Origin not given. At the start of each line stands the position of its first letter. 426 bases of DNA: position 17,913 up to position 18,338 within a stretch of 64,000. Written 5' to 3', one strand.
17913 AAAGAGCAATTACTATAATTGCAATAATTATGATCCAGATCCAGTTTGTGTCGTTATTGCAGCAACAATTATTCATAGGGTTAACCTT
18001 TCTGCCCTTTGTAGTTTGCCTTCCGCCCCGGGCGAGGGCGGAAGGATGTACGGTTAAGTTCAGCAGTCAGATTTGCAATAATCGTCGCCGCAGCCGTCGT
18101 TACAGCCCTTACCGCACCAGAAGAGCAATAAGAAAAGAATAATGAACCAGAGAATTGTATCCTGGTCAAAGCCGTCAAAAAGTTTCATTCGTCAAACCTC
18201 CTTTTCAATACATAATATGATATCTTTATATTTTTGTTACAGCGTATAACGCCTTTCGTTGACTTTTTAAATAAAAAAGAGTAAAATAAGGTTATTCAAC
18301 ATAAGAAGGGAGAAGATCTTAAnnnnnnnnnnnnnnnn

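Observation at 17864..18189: Two unannotated tandem genes for ~41-aa Cys-rich hydrophobic peptides separated by a GC-rich hairpin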

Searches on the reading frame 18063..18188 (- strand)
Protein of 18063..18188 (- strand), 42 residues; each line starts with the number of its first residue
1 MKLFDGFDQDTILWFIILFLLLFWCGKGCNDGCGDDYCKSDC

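Call 3: search_protein_families(library=ncbifam, proteins=[window:18063-18188:-], max_evalue=10)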
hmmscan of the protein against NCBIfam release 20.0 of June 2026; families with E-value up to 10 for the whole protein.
seq(42 aa): 0 families

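Call 4: search_protein_families(library=pfam, proteins=[window:18063-18188:-], max_evalue=10)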
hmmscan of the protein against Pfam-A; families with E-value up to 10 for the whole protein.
seq(42 aa): 1 family
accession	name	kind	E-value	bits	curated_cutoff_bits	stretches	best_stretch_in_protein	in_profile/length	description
PF12459.13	DltX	-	0.063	13.3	25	1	10-31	13-35/43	D-Ala-teichoic acid biosynthesis protein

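Call 7: find_homologous_proteins(query=window:18063-18188:-, max_evalue=10)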
Query seq(42 aa) (42 aa): 19 proteins with E <= 10 among 19 candidates.
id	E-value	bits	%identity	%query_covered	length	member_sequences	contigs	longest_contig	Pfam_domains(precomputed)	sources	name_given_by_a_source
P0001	9.8e-22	93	100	100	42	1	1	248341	-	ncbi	-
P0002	1.2e-14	71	81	100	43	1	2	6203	-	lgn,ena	-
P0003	1.4e-14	71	79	100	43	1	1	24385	-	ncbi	-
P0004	1.3e-13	68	79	100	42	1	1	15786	-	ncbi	-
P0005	1.6e-10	58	90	69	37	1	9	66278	-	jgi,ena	-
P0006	5.5e-10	56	84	76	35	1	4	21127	-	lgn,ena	-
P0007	1.6e-9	55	76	90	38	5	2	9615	-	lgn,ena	-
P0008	3.1e-6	45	74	81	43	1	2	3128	-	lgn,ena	-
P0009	4.2e-5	41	88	60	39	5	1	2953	-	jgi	-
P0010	4.4e-4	38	-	-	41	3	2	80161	-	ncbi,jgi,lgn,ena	-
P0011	5.6e-4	38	-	-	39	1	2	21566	-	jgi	-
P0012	6.2e-4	37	56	21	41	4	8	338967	-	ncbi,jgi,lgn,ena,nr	ncbi:hypothetical protein [Acetivibrio straminisolvens]|jgi:hypothetical protein|nr:hypothetical pro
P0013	1.1e-3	37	-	-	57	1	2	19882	-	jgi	-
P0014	1.4e-3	36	-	-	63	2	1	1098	-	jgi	-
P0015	2.5e-3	36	-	-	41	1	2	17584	-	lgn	-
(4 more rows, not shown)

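Call 11: list_cluster_members(proteins=[P0001, P0003, P0004, P0012, P0010])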
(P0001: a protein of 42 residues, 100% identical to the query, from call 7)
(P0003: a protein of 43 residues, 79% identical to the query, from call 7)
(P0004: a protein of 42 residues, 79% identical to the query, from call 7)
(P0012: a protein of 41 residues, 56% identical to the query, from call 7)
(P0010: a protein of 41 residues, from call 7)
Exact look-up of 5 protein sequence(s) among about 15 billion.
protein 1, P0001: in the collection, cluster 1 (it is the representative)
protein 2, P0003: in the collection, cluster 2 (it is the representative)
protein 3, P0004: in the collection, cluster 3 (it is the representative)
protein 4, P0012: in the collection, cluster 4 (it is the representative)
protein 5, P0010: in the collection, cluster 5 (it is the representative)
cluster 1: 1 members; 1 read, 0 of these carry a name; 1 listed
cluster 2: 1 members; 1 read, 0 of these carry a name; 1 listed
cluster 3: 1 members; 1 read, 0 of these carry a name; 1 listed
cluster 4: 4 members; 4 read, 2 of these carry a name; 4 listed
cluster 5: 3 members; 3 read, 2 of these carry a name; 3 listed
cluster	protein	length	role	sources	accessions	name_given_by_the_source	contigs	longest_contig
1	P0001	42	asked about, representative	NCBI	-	-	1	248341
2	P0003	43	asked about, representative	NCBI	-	-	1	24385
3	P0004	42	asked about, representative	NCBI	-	-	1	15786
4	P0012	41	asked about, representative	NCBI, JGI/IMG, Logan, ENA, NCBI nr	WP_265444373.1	hypothetical protein [Acetivibrio straminisolvens] | hypothetical protein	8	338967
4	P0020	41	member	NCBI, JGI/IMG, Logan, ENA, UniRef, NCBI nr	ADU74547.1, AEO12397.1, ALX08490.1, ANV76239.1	hypothetical protein M972_111550 [Acetivibrio thermocellus AD2] | hypothetical protein | Uncharacterized protein n=2 Tax=Acetivibrio thermocellus TaxID=1515 RepID=G2JC75_ACET2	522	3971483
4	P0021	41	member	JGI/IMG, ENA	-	-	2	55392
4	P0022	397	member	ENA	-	-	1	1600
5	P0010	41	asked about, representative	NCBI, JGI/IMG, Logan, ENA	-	-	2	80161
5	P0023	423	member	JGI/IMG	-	predicted ATPase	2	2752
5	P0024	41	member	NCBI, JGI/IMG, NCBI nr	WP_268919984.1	hypothetical protein [Acetivibrio mesophilus]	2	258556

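Call 12: find_related_loci(query=A1, collection=genome_contigs, flank=3000)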
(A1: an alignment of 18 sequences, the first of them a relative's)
Query A1 (42 aa) in genome_contigs; peptide patterns used: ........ (x = any residue, [..] = any of these).
387 stretches matched a pattern; 29 encode a relative of the query (tblastn E <= 1e-3); 29 distinct loci.
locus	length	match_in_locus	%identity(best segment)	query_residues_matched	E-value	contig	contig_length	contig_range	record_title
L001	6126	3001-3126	60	1-35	7e-10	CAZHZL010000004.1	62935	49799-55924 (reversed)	MAG TPA_asm: uncultured Oscillospiraceae bacterium isolate SRP315200_co1_221 genome assembly, contig: NODE_368_length_62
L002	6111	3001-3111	58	1-38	3e-8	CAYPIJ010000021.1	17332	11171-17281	MAG TPA_asm: uncultured Oscillospiraceae bacterium isolate SRP350583_co1_449 genome assembly, contig: NODE_5669_length_1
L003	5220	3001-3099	58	5-42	6e-8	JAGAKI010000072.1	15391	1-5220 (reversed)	MAG: Clostridia bacterium isolate RGIG8521 Water_deer_Cecum-2__c440437, whole genome shotgun sequence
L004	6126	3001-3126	49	1-42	1e-7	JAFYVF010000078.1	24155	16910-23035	MAG: Clostridia bacterium isolate RGIG7452 Water_buffalos_Colon-1__c495807, whole genome shotgun sequence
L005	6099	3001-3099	58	3-42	1e-7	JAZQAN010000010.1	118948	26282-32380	MAG: Clostridia bacterium isolate T1900044642_TS20190108.MAGScoT_cleanbin_000091 SGB_1291_k141_73915, whole genome shotg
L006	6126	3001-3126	51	1-42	3e-7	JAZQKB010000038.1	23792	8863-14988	MAG: Clostridia bacterium isolate T1900044616_TS20190082.MAGScoT_cleanbin_000006 SGB_850_k141_365981, whole genome shotg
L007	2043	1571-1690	51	1-41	3e-7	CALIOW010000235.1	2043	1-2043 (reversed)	MAG TPA_asm: uncultured Clostridia bacterium isolate ERR321489_bin.31_CONCOCT_v1.1_MAG genome assembly, contig: ERZ77972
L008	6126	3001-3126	51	1-42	3e-7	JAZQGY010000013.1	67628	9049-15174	MAG: Clostridia bacterium isolate T1900044629_TS20190095.MAGScoT_cleanbin_000036 SGB_1000_k141_2632084, whole genome sho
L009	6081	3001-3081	66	5-36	4e-7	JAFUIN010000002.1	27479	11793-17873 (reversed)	MAG: Clostridia bacterium isolate RGIG4526 Roe_deer_Rectum-1__c656, whole genome shotgun sequence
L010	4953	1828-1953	51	1-42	4e-7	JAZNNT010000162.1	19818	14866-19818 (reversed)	MAG: Clostridia bacterium isolate T1900044654_TS20190120.MAGScoT_cleanbin_000006 SGB_1463_k141_739398, whole genome shot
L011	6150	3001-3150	48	1-40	5e-7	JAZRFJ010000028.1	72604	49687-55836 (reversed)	MAG: Clostridia bacterium isolate T1900045495_YK20190189.MAGScoT_cleanbin_000009 SGB_7429_k141_2499229, whole genome sho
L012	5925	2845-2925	62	2-35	6e-7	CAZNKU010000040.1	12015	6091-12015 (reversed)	MAG TPA_asm: uncultured Clostridiaceae bacterium isolate SRP315200_co1_88 genome assembly, contig: NODE_11487_length_120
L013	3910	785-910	49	1-42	5e-7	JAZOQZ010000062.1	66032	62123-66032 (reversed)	MAG: Clostridia bacterium isolate T1900045564_YK20190258.MAGScoT_cleanbin_000004 SGB_7926_k141_2170311, whole genome sho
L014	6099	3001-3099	55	5-42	1e-6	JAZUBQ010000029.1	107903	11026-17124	MAG: Clostridia bacterium isolate T1900045317_YK20190006.MAGScoT_cleanbin_000007 SGB_6310_k141_215908, whole genome shot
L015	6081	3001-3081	62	3-36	1e-6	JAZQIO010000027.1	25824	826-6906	MAG: Clostridia bacterium isolate T1900044623_TS20190089.MAGScoT_cleanbin_000043 SGB_917_k141_1750600, whole genome shot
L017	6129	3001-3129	79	1-42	1e-7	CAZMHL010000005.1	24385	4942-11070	MAG TPA_asm: uncultured Eubacteriales bacterium isolate SRP315200_co2_208 genome assembly, contig: NODE_1585_length_2438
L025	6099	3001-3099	88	1-33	2e-5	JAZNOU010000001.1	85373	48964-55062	MAG: Clostridia bacterium isolate T1900044841_TS20190307.MAGScoT_cleanbin_000003 SGB_2941_k141_773948, whole genome shot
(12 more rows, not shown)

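Call 15: find_encoding_contigs(protein=P0001, flank=6000, max_places=3)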
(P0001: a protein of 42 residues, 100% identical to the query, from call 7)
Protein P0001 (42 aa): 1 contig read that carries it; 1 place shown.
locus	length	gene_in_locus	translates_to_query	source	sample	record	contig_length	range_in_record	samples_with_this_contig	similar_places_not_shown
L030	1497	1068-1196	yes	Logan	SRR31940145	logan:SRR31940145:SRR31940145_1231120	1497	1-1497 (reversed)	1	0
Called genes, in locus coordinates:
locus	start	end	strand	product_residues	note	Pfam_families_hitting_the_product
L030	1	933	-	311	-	?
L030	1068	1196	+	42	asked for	-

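Call 31: search_protein_representatives(alignment_id=A1)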
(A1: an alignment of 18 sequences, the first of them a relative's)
Query: 18 sequences, 39 profile positions. Proteins with E-value up to 0.001 (for the whole library): 71; up to 1e-10: 5; up to 1e-30: 0. The best 71 are listed.
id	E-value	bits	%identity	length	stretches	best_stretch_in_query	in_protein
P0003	3.5e-17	78.0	-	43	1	1-39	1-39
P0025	2.5e-12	62.5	-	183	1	1-35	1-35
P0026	2.9e-12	62.3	-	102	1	1-28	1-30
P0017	7.7e-11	57.7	-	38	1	2-29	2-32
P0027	8.9e-11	57.5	-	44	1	1-37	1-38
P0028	1.1e-10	57.2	-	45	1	1-34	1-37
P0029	6.2e-10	54.8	-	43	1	1-35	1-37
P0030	1.7e-09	53.4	-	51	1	3-34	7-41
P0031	3.3e-09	52.5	-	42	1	3-30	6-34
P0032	5.7e-09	51.7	-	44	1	1-39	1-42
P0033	6.1e-09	51.6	-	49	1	3-33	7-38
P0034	9.4e-09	51.0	-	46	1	1-39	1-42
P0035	2.3e-08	49.8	-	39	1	1-32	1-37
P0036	3.7e-08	49.1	-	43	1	4-29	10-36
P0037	4.1e-08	49.0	-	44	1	3-29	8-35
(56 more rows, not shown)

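Call 34: search_protein_families(library=ncbifam, alignment_id=A2, max_evalue=10)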
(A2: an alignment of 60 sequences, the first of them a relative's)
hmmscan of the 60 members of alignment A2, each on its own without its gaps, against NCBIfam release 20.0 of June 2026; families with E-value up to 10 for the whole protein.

A. member 1, P0001 (42 aa): 0 families

B. families by the number of members that match (of 60 scanned): 9 families
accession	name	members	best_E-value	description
NF047847.2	SS_mature_LptM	1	0.0071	LPS translocon maturation chaperone LptM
TIGR00964.1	secE_bact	1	0.012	preprotein translocase subunit SecE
NF053724.1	Rv3103c_Nterm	1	0.051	Rv3103c family proline-rich protein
NF007359.1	PRK09855.1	1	0.076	PTS galactosamine transporter subunit IID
TIGR03062.1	pip_yhgE_Cterm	1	0.095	YhgE/Pip family protein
NF033494.1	NSS_import_MetS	1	0.13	methionine/alanine import NSS transporter subunit MetS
TIGR00828.1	EIID-AGA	1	0.16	mannose/fructose/sorbose PTS transporter subunit IID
NF010293.0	PRK13733.1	1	0.54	F-type conjugal transfer protein TraV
NF058595.1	invert_tail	1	2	lipo-invert putative C-terminal anchoring domain-containing protein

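Call 35: search_protein_families(library=pfam, alignment_id=A2, max_evalue=10)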
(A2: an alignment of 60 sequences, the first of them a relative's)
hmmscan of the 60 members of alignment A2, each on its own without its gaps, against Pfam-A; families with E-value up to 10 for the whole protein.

A. member 1, P0001 (42 aa): 1 family
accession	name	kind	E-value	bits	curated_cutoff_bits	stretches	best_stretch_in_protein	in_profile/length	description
PF12459.13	DltX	-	0.063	13.3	25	1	10-31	13-35/43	D-Ala-teichoic acid biosynthesis protein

B. families by the number of members that match (of 60 scanned): 18 families
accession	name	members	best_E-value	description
PF12459.13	DltX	7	0.00064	D-Ala-teichoic acid biosynthesis protein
PF10864.13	DUF2663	2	0.022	Protein of unknown function (DUF2663)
PF23996.1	DUF7314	2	0.096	Domain of unknown function (DUF7314)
PF17931.6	TetR_C_23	2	0.16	Tetracyclin repressor-like, C-terminal domain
PF15347.11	PAG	2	0.23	Phosphoprotein associated with glycosphingolipid-enriched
PF04024.17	PspC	2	0.23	PspC domain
PF13627.12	LptM_cons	1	0.0021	LPS-assembly lipoprotein LptM, conserved region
PF08135.16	EPV_E5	1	0.011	Major transforming protein E5 family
PF20554.3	DUF6766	1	0.046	Domain of unknown function (DUF6766)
PF12801.12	Fer4_5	1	0.062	4Fe-4S binding domain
PF13687.11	DUF4153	1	0.086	Domain of unknown function (DUF4153)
PF07330.17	DUF1467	1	0.14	Protein of unknown function (DUF1467)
PF15468.11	DUF4636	1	0.18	Domain of unknown function (DUF4636)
PF22609.1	Fe_hydrogense_Fe-S_bd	1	0.21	Iron hydrogenase 1-like, iron-sulfur centre-binding domain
PF16951.10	MaAIMP_sms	1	0.21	Putative methionine and alanine importer, small subunit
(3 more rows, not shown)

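Call 39: search_protein_families(library=pfam, proteins=[L001:1773-2801:-, L003:1812-2837:+, L003:3798-4253:-, L003:1180-1752:+, L003:4274-5074:-], max_evalue=0.00001)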
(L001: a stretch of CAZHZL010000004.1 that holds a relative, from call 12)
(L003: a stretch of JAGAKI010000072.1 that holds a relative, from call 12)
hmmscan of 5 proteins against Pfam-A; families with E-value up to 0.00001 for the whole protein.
L001:1773-2801:- (342 aa): 2 families
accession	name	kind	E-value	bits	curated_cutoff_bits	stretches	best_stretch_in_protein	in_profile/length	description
PF01409.25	tRNA-synt_2d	-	1.5e-103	346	19.8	1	95-342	1-246/246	tRNA synthetases class II core domain (F)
PF02912.23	Phe_tRNA-synt_N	-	1e-24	86.7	22.3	1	26-91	4-69/69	Aminoacyl tRNA synthetase class II, N-terminal domain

L003:1812-2837:+ (341 aa): 1 family
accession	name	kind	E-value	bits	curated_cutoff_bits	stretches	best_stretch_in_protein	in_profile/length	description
PF13490.11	zf-HC2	-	5.5e-06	26.8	22.2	0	6-40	1-35/35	Putative zinc-finger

L003:3798-4253:- (151 aa): 1 family
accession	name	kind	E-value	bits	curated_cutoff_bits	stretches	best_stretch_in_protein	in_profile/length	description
PF04074.18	DUF386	-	7.7e-43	146.4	26.5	1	1-150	1-145/145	YhcH/YjgK/YiaL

L003:1180-1752:+ (190 aa): 4 families
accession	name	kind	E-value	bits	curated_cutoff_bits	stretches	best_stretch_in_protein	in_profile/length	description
PF04542.20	Sigma70_r2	-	8.3e-18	64.4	24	1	21-88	1-70/71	Sigma-70 region 2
PF08281.18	Sigma70_r4_2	-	3.4e-16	59.1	25.7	1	126-178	2-54/54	Sigma-70, region 4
PF07638.17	Sigma70_ECF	-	1.4e-09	38.6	21.1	1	5-181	6-182/185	ECF sigma factor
PF04545.22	Sigma70_r4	-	5.1e-09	35.9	24.1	1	131-178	1-48/50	Sigma-70, region 4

L003:4274-5074:- (266 aa): 3 families
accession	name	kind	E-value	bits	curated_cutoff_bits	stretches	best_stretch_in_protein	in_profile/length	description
PF13561.12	adh_short_C2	-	9.8e-44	150.1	27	1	26-262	7-235/236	Enoyl-(Acyl carrier protein) reductase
PF00106.31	adh_short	-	7.9e-38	130.3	26.6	1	22-202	7-182/195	short chain dehydrogenase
PF08659.16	KR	-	4.2e-13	50.1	22.6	1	22-180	7-160/180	KR domain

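Call 43: find_encoding_contigs(protein=P0012, flank=3000, max_places=3)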
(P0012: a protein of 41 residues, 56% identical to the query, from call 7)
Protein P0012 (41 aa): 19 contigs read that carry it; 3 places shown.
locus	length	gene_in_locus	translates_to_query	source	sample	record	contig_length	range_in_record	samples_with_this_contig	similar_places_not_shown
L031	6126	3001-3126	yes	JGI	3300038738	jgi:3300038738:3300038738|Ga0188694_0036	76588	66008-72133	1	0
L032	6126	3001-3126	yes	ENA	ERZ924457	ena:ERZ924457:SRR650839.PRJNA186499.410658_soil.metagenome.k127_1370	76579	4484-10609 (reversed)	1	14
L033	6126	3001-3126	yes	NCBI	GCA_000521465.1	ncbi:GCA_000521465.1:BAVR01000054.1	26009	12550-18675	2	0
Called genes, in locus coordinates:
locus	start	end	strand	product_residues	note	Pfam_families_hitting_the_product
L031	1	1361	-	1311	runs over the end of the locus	PF00963:Cohesin, PF01042:Ribonuc_L-PSP (faint), PF00963:Cohesin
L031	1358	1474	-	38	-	-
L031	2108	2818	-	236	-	PF22624:AASDHPPT_N, PF01648:ACPS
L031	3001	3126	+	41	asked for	-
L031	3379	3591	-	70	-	PF00403:HMA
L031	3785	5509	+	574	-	PF13360:PQQ_2 (faint), PF13570:Beta-prop_ACSF4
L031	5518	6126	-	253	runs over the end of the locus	PF00392:GntR, PF07702:UTRA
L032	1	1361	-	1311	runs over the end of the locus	PF00963:Cohesin, PF01042:Ribonuc_L-PSP (faint), PF00963:Cohesin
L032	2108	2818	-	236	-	PF22624:AASDHPPT_N, PF01648:ACPS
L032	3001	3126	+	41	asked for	-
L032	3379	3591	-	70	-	PF00403:HMA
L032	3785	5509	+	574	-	PF13360:PQQ_2 (faint), PF13570:Beta-prop_ACSF4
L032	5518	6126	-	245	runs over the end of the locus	PF00392:GntR, PF07702:UTRA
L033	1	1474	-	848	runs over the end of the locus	PF00963:Cohesin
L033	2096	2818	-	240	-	PF22624:AASDHPPT_N, PF01648:ACPS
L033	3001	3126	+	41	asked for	-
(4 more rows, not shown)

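Call 59: find_encoding_contigs(protein=P0002, flank=1500, max_places=2)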
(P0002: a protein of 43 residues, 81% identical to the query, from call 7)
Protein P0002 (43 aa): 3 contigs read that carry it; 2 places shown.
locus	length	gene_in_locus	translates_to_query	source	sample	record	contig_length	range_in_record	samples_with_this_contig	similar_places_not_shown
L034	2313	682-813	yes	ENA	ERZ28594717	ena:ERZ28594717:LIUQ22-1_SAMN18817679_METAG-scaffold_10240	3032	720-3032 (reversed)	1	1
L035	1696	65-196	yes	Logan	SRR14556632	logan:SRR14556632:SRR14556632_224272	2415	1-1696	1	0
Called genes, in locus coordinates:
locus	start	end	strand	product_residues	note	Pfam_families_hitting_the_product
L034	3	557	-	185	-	?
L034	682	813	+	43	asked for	-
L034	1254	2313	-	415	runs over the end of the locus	PF00295:Glyco_hydro_28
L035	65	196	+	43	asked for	-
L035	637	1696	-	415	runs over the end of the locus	PF00295:Glyco_hydro_28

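Call 60: find_encoding_contigs(protein=P0004, flank=1500, max_places=2)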
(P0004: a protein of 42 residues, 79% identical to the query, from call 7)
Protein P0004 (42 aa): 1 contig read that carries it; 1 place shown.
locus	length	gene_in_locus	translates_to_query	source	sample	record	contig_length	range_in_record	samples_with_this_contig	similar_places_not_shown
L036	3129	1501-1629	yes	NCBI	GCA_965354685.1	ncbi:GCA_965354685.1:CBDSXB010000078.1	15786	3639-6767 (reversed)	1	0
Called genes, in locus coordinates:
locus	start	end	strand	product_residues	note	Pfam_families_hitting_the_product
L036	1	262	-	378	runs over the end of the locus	PF01743:PolyA_pol, PF12627:PolyA_pol_RNAbd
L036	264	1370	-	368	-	PF06925:MGDG_synth, PF00534:Glycos_transf_1, PF04101:Glyco_tran_28_C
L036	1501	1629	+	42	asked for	-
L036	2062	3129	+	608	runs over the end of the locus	PF13086:AAA_11, PF13245:AAA_19, PF01443:Viral_helicase1 (weak), PF13087:AAA_12, PF13538:UvrD_C_2 (weak)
